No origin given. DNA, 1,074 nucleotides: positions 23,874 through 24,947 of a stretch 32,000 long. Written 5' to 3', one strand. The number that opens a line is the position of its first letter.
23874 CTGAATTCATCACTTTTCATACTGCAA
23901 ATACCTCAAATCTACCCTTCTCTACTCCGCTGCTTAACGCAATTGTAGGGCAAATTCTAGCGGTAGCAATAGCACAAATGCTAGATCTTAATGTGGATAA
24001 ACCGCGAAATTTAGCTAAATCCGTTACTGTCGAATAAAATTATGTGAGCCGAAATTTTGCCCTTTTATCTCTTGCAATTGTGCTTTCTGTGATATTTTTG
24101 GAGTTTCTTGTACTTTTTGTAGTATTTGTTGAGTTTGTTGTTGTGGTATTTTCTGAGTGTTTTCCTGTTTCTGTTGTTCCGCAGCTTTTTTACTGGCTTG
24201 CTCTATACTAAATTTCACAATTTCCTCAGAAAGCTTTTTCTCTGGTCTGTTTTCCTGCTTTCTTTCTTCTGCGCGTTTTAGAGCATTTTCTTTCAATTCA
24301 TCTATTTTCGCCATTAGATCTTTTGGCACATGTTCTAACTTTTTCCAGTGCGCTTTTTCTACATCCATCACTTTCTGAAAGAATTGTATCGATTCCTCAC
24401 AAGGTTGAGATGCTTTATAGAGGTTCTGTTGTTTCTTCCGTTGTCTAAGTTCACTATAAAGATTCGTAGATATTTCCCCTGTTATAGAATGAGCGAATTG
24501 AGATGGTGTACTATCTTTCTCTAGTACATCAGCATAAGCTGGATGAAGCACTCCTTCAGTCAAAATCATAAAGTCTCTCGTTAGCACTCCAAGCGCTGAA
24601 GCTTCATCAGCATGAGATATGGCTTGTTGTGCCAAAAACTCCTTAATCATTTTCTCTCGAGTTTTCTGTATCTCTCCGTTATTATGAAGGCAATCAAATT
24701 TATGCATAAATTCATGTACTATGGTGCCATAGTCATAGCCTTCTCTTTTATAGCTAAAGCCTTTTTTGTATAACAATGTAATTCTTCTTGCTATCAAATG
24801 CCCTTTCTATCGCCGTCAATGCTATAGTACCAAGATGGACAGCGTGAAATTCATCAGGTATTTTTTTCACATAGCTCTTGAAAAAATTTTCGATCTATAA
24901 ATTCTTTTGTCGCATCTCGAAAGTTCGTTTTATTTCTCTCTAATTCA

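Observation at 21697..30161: Four-member small-protein family with a variable winged-helix-like N-half and a constant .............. / poly-Q / acidic C-half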

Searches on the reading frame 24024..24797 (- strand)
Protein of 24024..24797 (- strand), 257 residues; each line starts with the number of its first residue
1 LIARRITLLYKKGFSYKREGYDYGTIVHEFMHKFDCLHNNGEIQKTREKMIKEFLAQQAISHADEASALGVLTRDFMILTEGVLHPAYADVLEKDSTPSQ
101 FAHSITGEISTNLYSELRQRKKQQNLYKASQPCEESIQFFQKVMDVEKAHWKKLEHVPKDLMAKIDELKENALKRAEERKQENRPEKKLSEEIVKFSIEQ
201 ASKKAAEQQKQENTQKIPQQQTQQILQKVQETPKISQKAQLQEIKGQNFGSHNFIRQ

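Call 7: search_protein_families(library=pfam, proteins=[window:24024-24797:-], max_evalue=1)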
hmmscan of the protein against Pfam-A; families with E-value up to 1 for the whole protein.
window:24024-24797:- (257 aa): 1 family
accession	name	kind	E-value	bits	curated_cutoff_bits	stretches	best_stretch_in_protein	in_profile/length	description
PF00611.28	FCH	-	0.012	16.3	27.8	1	124-174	7-59/78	Fes/CIP4, and EFC/F-BAR homology domain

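Call 64: search_protein_families(library=ncbifam, proteins=[window:24024-24797:-], max_evalue=1)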
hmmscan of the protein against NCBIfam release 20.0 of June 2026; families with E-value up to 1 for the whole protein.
window:24024-24797:- (257 aa): 3 families
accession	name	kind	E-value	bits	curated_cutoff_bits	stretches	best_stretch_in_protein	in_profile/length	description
NF010666.0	PRK14063.1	equivalog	0.0089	16.1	111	1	128-162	25-59/78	exodeoxyribonuclease VII small subunit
NF002170.0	PRK01005.1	equivalog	0.041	13.6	280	1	165-238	44-113/208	V-type ATP synthase subunit E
TIGR03072.1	release_prfH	equivalog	0.13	11.7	166.65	1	99-215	63-181/200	peptide chain release factor H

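Call 84: search_protein_families(library=padloc, proteins=[window:24024-24797:-], max_evalue=0.1)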
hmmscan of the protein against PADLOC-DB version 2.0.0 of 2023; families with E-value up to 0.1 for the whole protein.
window:24024-24797:- (257 aa): 0 families
